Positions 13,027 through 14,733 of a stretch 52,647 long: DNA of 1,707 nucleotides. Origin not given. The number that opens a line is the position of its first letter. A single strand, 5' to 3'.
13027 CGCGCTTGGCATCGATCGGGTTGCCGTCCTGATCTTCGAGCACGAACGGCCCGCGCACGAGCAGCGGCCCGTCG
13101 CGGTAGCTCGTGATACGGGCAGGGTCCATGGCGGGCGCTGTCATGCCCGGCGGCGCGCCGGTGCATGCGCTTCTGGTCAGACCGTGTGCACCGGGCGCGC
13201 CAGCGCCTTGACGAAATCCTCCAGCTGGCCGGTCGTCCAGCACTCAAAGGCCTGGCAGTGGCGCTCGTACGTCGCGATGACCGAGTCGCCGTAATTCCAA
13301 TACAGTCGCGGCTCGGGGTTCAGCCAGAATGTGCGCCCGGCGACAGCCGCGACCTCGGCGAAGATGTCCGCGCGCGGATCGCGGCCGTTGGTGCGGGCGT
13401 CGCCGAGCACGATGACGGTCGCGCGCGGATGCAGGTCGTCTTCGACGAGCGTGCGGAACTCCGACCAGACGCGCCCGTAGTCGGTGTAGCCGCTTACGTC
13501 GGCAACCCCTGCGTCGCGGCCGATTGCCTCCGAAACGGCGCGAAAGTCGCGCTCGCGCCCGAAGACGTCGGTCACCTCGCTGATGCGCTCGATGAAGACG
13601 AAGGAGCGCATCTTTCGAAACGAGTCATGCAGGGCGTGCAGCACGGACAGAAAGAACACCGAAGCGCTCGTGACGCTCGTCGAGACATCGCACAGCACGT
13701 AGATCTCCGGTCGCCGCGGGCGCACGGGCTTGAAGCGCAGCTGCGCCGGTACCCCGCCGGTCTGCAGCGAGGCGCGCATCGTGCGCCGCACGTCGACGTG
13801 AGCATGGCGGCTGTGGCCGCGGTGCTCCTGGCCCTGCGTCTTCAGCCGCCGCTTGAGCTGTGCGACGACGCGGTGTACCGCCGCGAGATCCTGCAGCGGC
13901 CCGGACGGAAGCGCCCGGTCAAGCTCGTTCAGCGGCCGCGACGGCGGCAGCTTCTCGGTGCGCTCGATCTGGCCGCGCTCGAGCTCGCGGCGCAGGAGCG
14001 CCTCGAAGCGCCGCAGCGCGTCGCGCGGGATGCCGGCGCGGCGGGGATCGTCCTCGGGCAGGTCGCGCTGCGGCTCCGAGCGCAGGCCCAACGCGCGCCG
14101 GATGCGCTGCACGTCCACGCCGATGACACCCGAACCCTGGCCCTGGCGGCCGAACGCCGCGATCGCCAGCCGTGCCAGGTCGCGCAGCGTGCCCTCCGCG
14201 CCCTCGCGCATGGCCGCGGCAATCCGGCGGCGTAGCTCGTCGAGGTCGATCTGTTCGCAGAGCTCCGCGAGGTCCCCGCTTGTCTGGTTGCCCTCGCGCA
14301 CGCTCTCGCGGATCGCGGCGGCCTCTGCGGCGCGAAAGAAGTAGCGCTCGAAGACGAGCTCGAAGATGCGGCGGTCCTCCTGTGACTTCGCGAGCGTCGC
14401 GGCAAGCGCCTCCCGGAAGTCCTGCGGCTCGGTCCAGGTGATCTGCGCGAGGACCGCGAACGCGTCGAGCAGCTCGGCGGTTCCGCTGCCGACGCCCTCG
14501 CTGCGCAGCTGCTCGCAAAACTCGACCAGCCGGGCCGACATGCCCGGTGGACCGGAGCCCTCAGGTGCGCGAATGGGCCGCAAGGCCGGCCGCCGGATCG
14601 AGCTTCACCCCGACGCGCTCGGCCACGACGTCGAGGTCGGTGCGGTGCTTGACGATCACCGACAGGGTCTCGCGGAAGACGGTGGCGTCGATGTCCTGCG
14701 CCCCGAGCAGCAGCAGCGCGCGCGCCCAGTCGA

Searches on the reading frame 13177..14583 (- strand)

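Call 59: search_protein_families(library=pfam, proteins=[window:13177-14583:-], max_evalue=0.00001)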
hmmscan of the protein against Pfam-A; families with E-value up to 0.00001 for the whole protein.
window:13177-14583:- (468 aa): 1 family
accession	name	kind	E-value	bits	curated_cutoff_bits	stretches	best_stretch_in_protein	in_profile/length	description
PF05762.20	VWA_CoxE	-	1.5e-36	126.4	26.4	1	240-440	5-204/222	VWA domain containing CoxE-like protein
